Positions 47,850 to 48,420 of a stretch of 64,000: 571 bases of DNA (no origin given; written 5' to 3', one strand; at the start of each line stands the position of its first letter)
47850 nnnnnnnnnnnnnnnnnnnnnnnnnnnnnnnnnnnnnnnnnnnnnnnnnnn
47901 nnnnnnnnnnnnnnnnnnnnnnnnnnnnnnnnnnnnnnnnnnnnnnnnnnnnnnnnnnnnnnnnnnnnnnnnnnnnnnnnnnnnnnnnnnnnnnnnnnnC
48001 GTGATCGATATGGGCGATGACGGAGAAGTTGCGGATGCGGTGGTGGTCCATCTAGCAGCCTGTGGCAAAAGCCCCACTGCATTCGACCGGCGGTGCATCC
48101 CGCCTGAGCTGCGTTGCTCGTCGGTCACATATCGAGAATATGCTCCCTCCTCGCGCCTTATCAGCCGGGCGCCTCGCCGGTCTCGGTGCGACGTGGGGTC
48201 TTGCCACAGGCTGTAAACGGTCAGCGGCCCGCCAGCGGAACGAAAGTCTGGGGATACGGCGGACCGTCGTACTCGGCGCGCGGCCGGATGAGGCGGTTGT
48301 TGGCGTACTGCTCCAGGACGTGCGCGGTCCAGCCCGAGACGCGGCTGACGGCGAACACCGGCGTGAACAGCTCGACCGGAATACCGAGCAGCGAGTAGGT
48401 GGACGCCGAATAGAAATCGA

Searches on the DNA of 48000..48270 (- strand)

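Call 25: build_rna_model(alignment_id=A2)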
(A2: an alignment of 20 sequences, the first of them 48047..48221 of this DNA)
Model R1 built from alignment A2 (20 sequences, 177 columns); structure: RNAalifold consensus.
model positions 168; base pairs 59; branch points 0; effective number of sequences 0.78; information 0.589 bits per position. Calibrated on 0.2 Mb of random sequence (short: E-values are rough).
structure used (alignment columns):
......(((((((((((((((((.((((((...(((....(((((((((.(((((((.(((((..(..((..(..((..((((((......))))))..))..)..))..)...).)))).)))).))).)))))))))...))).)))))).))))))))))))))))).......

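Call 26: search_with_rna_model(model_id=R1, source=window, max_evalue=1, show_alignments=6)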
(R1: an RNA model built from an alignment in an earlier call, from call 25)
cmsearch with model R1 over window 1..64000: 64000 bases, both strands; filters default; matches with E-value up to 1: 14.
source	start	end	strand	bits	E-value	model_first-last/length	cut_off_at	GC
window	48051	48218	-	179.5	2.4e-35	1-168/168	no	0.63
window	3060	3137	+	78.6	1.4e-14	1-168/168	no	0.68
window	48051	48218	+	53.1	2.5e-09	1-168/168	no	0.63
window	12868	13127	+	44.8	1.3e-07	1-168/168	no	0.66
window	14355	14516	+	31.1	8.6e-05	1-168/168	no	0.6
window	3060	3137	-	30.5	0.00011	1-168/168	no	0.68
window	14568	14650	+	16.9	0.07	1-168/168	no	0.67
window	30016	30081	-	14.6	0.21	1-168/168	no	0.74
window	12868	13127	-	12.7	0.52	1-168/168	no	0.66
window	7322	7368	+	12.6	0.53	1-168/168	no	0.68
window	63639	63695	-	12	0.7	1-168/168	no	0.79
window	15272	15313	+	11.9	0.74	1-168/168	no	0.71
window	49100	49129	+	11.6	0.87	1-168/168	no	0.77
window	62530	62597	-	11.6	0.87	1-168/168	no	0.65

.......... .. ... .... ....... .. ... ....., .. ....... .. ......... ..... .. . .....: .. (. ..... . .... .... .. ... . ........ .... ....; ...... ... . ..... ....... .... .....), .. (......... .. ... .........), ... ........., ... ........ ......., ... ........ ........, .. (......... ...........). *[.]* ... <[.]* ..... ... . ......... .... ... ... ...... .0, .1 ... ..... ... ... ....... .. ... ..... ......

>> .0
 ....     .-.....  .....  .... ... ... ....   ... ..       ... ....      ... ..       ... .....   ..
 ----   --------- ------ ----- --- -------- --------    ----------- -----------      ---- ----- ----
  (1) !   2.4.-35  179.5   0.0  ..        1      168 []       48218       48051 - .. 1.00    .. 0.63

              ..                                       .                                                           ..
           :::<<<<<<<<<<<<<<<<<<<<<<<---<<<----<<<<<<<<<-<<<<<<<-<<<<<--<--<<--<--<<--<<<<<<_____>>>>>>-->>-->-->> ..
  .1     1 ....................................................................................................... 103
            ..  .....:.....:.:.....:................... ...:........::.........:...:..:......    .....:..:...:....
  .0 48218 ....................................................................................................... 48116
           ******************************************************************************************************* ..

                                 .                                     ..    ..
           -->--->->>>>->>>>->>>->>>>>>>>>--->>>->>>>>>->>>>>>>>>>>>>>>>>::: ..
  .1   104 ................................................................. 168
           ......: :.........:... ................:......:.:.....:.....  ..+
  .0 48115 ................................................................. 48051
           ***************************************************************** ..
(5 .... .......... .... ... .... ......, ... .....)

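Call 27: search_with_rna_model(model_id=R1, sources=[L001, L002, L003, L004, L005, L006, L007, L008, L009, L010, L011, L012, L013, L014, L015, L016, L017, L018, L019, L020, L021, L022, L023, L024, L025, L026, L027, L028, L029, L030, L031, L032, L033, L034, L035, L036, L037, L038, L039, L040, L041, L042, L043, L044, L045, L046, L047, L048, L049, L050, L051, L052, L053, L054, L055, L056, L057, L058, L059, L060, L061, L062, L063, L064, L065, L066, L067, L068, L069, L070, L071, L072, L073, L074, L075, L076, L077, L078, L079, L080, L081, L082, L083, L084, L085, L086, L087, L088, L089, L090, L091, L092, L093, L094, L095, window], max_evalue=0.001, make_alignment=true)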
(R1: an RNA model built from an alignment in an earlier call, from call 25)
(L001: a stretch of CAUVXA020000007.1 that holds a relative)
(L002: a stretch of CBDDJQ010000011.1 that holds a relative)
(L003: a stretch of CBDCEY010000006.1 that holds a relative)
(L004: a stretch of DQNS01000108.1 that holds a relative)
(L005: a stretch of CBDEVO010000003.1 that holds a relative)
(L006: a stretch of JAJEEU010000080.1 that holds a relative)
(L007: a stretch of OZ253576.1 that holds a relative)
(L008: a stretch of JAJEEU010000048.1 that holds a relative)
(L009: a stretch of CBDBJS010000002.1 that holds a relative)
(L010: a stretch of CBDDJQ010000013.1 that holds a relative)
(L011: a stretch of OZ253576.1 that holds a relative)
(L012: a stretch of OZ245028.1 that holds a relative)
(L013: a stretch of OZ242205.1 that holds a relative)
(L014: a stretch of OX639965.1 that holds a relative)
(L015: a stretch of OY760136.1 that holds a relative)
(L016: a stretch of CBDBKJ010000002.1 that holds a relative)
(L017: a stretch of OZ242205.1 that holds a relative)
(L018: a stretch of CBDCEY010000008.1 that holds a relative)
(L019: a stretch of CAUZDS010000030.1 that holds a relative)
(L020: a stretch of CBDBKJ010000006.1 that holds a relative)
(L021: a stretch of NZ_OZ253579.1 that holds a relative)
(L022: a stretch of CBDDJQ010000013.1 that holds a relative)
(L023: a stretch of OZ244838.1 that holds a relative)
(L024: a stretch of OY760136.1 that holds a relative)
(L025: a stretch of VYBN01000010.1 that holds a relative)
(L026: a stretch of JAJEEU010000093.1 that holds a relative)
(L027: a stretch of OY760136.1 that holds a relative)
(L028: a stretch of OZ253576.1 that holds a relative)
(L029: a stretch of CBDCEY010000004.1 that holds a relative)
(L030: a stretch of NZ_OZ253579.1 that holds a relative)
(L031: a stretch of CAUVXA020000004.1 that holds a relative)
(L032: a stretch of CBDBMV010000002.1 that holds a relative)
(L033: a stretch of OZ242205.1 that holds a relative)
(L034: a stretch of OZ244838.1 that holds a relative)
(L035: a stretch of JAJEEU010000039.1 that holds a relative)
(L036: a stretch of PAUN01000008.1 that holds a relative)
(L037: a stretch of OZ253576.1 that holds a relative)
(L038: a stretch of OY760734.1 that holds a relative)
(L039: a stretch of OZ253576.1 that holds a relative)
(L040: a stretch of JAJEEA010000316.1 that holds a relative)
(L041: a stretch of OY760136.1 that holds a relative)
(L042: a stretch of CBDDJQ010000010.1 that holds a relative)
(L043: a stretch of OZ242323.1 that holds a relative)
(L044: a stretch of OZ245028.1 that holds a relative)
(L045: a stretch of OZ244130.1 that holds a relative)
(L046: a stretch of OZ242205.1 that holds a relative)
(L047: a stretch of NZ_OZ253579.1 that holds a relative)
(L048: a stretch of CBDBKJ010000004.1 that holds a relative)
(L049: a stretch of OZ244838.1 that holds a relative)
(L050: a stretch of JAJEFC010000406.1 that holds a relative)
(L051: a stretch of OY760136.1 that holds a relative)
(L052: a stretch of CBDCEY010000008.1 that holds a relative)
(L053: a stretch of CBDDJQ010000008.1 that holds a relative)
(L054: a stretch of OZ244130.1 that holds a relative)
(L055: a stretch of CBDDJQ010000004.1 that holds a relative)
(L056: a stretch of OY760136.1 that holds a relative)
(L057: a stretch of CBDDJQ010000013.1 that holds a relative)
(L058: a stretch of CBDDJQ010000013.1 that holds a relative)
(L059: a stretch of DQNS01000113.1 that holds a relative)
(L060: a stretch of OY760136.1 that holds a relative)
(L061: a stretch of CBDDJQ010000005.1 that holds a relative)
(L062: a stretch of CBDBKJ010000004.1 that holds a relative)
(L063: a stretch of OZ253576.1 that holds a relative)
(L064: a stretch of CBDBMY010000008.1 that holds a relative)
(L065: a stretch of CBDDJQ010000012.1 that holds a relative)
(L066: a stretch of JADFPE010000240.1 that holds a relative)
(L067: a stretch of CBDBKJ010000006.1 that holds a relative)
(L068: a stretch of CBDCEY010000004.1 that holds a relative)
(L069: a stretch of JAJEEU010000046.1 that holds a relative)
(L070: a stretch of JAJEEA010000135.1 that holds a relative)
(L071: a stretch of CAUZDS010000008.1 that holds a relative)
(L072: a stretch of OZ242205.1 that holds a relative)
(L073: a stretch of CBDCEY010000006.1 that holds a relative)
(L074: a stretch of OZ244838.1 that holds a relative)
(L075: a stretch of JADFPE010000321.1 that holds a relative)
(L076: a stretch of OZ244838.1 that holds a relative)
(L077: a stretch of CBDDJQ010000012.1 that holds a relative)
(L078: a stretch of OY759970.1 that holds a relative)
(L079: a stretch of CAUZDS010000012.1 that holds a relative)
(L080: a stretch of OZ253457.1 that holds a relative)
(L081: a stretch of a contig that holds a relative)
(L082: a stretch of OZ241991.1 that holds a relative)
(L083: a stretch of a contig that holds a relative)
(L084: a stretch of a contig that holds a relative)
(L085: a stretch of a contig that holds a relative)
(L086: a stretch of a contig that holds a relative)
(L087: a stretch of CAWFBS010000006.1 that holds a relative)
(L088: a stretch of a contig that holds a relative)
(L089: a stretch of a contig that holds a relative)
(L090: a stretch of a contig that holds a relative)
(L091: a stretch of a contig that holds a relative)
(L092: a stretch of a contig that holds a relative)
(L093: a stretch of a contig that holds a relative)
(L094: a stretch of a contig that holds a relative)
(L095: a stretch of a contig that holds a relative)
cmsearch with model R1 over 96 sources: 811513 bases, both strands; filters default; matches with E-value up to 0.001: 141.
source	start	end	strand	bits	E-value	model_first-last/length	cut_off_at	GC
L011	1622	1789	+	195.7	1.4e-37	1-168/168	no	0.63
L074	2486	2653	-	193.7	3.7e-37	1-168/168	no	0.64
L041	3900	4067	-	190.9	1.4e-36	1-168/168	no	0.63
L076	237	404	-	190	2.1e-36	1-168/168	no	0.63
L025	883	1050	+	188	5.5e-36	1-168/168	no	0.68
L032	2540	2707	-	187.4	7.2e-36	1-168/168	no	0.63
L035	5053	5221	-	187.3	7.7e-36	1-168/168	no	0.64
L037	2637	2805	-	186.7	1e-35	1-168/168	no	0.63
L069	3510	3677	+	186.5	1.1e-35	1-168/168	no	0.63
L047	184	350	+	185.2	2.1e-35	1-168/168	no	0.67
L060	7064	7230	+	184.3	3.2e-35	1-168/168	no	0.63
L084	6679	6846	+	183.8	4e-35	1-168/168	no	0.67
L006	1575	1742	+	183.4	4.9e-35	1-168/168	no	0.6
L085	3216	3383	+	182.6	7.1e-35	1-168/168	no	0.65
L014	5177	5344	-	182.3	8.1e-35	1-168/168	no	0.68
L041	6972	7139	-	182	9.6e-35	1-168/168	no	0.61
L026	6087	6256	+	180.8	1.7e-34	1-168/168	no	0.68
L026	2120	2287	-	180.7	1.8e-34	1-168/168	no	0.61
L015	2725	2892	+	180.2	2.2e-34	1-168/168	no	0.63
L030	1902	2069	-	180.2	2.2e-34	1-168/168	no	0.67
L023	827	994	-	178.5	4.9e-34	1-168/168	no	0.69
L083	4139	4307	+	178.5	5e-34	1-168/168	no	0.64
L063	270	437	+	176.9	1e-33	1-168/168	no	0.62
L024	7503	7670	+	176.6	1.2e-33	1-168/168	no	0.67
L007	325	492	+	173.5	5.3e-33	1-168/168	no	0.67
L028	7587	7754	+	172.1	1e-32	1-168/168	no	0.67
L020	2057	2224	+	171.6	1.3e-32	1-168/168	no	0.67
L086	5310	5477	+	165.1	2.8e-31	1-168/168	no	0.68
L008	1820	1988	-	161.9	1.3e-30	1-168/168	no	0.63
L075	1758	1925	+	157.3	1.1e-29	1-168/168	no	0.67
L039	1577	1744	+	154.2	5e-29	1-168/168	no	0.67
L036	3307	3474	+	151.6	1.7e-28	1-168/168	no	0.61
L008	7855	8000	-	150.8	2.5e-28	23-168/168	5'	0.66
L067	3179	3367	-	145.7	2.8e-27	1-168/168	no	0.67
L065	6248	6435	+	144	6.3e-27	1-168/168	no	0.69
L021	1749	1886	-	142.7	1.2e-26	1-168/168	no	0.69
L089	6691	6869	-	139.5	5.2e-26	1-168/168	no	0.69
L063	1241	1448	-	130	4.7e-24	1-168/168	no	0.65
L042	2123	2255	+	122.5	1.7e-22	18-151/168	no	0.63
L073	685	843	+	118.7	1e-21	1-168/168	no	0.69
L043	7100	7284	+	111.6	2.9e-20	1-168/168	no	0.72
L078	4930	5108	-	108.3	1.4e-19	1-168/168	no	0.62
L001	2774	2962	+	108.2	1.4e-19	1-168/168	no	0.67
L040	406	591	+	101.5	3.4e-18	1-168/168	no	0.7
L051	3579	3677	+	100.8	4.7e-18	1-168/168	no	0.66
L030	5286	5447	-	98.9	1.2e-17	1-168/168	no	0.62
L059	4933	5037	-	98.2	1.6e-17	33-137/168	no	0.66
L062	5850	6017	-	96.9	3.1e-17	1-168/168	no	0.68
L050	577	761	-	96.6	3.5e-17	1-168/168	no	0.7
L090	4134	4300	+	95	7.7e-17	1-168/168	no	0.74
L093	5956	6057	+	93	1.9e-16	1-168/168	no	0.66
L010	5914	6006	+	92.6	2.4e-16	1-168/168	no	0.68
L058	4178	4279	+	91.7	3.5e-16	1-168/168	no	0.69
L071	2442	2620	-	90.7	5.7e-16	1-168/168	no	0.66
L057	7726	7825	-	90.4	6.6e-16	1-168/168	no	0.69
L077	686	912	+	88.7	1.5e-15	1-168/168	no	0.68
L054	4762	4862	+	87.7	2.4e-15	1-168/168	no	0.67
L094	2869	3055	+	87.4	2.7e-15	1-168/168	no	0.71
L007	6576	6782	+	86.5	4.3e-15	1-168/168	no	0.63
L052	7776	7964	-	86.1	5.1e-15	1-168/168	no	0.71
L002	1965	2191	-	84.1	1.3e-14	1-168/168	no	0.67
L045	1181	1405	-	83.3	1.9e-14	1-168/168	no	0.67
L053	6969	7070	+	81.5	4.6e-14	1-168/168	no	0.69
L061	4161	4302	+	80.5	7.2e-14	1-168/168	no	0.68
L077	4288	4464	+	78.4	2e-13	1-168/168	no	0.69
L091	4288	4475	+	77.9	2.5e-13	1-168/168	no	0.68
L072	6015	6116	-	77.7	2.8e-13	1-168/168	no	0.71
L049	5081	5235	+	73.1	2.4e-12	1-168/168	no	0.68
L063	3501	3780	-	70.1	1e-11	1-168/168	no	0.63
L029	4299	4522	-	68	2.7e-11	1-168/168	no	0.71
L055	6046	6126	+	66.6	5.2e-11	1-168/168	no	0.7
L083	4139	4307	-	62.1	4.5e-10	1-168/168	no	0.64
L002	4055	4135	+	62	4.6e-10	1-168/168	no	0.73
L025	883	1050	-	60.8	8.3e-10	1-168/168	no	0.68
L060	7064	7230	-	60.7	8.8e-10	1-168/168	no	0.63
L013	6410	6617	-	59.4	1.6e-09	1-168/168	no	0.72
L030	1902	2069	+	59.3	1.7e-09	1-168/168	no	0.67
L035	5053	5221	+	59.2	1.7e-09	1-168/168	no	0.64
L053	3095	3176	+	59.1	1.8e-09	1-168/168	no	0.66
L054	6017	6203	-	58.8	2.2e-09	1-168/168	no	0.72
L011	1622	1789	-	58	3.1e-09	1-168/168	no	0.63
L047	184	350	-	57.9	3.2e-09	1-168/168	no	0.67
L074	2486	2653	+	57.6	3.8e-09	1-168/168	no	0.64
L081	6330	6401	-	55.9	8.2e-09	1-168/168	no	0.69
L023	827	994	+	55.9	8.3e-09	1-168/168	no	0.69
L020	2057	2224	-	55.6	9.7e-09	1-168/168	no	0.67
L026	6087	6256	-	54.3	1.8e-08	1-168/168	no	0.68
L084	6679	6846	-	54.3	1.8e-08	1-168/168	no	0.67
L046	1905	2108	-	53.6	2.4e-08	1-168/168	no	0.72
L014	5177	5344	+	53.3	2.9e-08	1-168/168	no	0.68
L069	3510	3677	-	52.8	3.6e-08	1-168/168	no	0.63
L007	325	492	-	52.6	4e-08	1-168/168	no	0.67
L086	5310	5477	-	51.7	6.1e-08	1-168/168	no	0.68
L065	7218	7423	+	51.3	7.4e-08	1-168/168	no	0.67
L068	1202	1283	-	51.3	7.6e-08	1-168/168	no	0.74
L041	3900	4067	+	51.3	7.6e-08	1-168/168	no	0.63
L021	1749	1886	+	50.8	9.2e-08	1-168/168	no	0.69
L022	2016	2218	+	50.7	1e-07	1-168/168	no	0.67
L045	2560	2641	-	50.2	1.3e-07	1-168/168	no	0.79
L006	1575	1742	-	49.7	1.6e-07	1-168/168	no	0.6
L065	6248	6435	-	47.2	5.2e-07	1-168/168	no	0.69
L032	2540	2707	+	46.7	6.6e-07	1-168/168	no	0.63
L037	2637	2805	+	46.6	6.8e-07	1-168/168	no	0.63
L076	237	404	+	45.8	1e-06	1-168/168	no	0.63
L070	2817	2941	+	45.6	1.1e-06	22-146/168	no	0.71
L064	546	657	+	45.6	1.1e-06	1-168/168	no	0.76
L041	6972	7139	+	45.1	1.4e-06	1-168/168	no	0.61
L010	5914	6006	-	45.1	1.4e-06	1-168/168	no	0.68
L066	4891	5112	-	44.8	1.6e-06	1-168/168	no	0.7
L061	1958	2149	+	44.8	1.6e-06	1-168/168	no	0.73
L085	3216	3383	-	44.7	1.7e-06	1-168/168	no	0.65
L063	270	437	-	44.7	1.7e-06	1-168/168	no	0.62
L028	7587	7754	-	43.8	2.6e-06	1-168/168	no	0.67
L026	2120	2287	+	43.8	2.6e-06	1-168/168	no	0.61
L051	3579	3677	-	43.3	3.2e-06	1-168/168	no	0.66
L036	3307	3474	-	42.6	4.7e-06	1-168/168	no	0.61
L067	3179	3367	+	41.3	8.3e-06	1-168/168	no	0.67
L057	4907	4972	+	40.9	1e-05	1-168/168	no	0.71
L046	7837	7918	+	40.6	1.2e-05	1-168/168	no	0.79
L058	4178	4279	-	40.3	1.4e-05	1-168/168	no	0.69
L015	2725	2892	-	38.5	3.2e-05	1-168/168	no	0.63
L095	1671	1890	+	38.3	3.5e-05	1-168/168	no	0.75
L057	7726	7825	+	37.5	5.1e-05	1-168/168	no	0.69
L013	5196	5395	+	36.3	9.1e-05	1-168/168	no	0.72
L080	2499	2570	+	36.2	9.6e-05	1-168/168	no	0.72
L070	1361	1525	-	35.8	0.00011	1-168/168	no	0.72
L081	6330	6401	+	35.6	0.00012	1-168/168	no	0.69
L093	3213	3289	-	35.5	0.00013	1-168/168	no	0.75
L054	7267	7340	+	35.2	0.00015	1-168/168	no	0.77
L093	5956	6057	-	35.2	0.00015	1-168/168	no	0.66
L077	4288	4387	-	35.1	0.00016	1-168/168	no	0.67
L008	1820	1988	+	34.3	0.00024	1-168/168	no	0.63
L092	6525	6597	+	32.9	0.00045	1-168/168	no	0.77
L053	3095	3176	-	32.9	0.00045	1-168/168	no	0.66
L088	4929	5063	+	32.2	0.00063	1-168/168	no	0.7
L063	1241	1448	+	32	0.00069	1-168/168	no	0.65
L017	2701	2919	+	31.6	0.00085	1-168/168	no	0.74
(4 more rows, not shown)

Alignment A3: 141 matches aligned to the model, 508 columns, each read 5' to 3' on its own strand. Consensus structure (alignment columns), stored with it:
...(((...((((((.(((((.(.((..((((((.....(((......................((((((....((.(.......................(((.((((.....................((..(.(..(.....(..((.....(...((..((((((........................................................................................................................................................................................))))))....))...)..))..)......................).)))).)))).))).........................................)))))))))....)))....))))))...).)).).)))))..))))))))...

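Call 61: search_with_rna_model(model_id=R1, sources=[L049, L008, L084, L101, L102, L103, L104, L097, L098, L099, L100], max_evalue=1)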
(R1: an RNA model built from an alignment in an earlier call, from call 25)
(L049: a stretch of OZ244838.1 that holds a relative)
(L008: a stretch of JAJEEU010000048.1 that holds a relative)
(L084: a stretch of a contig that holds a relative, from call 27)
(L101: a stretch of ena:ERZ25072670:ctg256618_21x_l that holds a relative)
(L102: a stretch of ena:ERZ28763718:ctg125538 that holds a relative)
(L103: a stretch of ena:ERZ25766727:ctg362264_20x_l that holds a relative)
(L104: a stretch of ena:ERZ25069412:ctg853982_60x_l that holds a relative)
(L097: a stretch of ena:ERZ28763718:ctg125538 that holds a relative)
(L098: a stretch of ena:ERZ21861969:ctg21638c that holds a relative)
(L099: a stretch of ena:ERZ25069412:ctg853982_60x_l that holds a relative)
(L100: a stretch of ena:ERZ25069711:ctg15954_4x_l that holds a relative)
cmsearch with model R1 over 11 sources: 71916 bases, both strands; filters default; matches with E-value up to 1: 15.
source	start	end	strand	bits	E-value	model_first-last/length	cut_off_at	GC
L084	6679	6846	+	183.8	3.6e-36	1-168/168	no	0.67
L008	1820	1988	-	161.9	1.1e-31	1-168/168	no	0.63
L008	7855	8000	-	150.8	2.2e-29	23-168/168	5'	0.66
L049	5081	5235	+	73.1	2.1e-13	1-168/168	no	0.68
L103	1705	1951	+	70.5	7.3e-13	1-168/168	no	0.66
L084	6679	6846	-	54.3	1.6e-09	1-168/168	no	0.67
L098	5761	6021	+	45.9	8.4e-08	1-168/168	no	0.69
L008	1820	1988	+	34.3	2.1e-05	1-168/168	no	0.63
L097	6753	6818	+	24.9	0.0018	1-66/168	3'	0.79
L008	7855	8000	+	24.1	0.0026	1-145/168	3'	0.66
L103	1705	1951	-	14.3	0.26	1-168/168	no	0.66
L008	3605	3656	+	13.5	0.4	1-168/168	no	0.77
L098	6558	6589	+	12.6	0.6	1-168/168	no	0.84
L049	5081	5235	-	12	0.81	1-168/168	no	0.68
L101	3806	3847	+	11.9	0.84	1-168/168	no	0.71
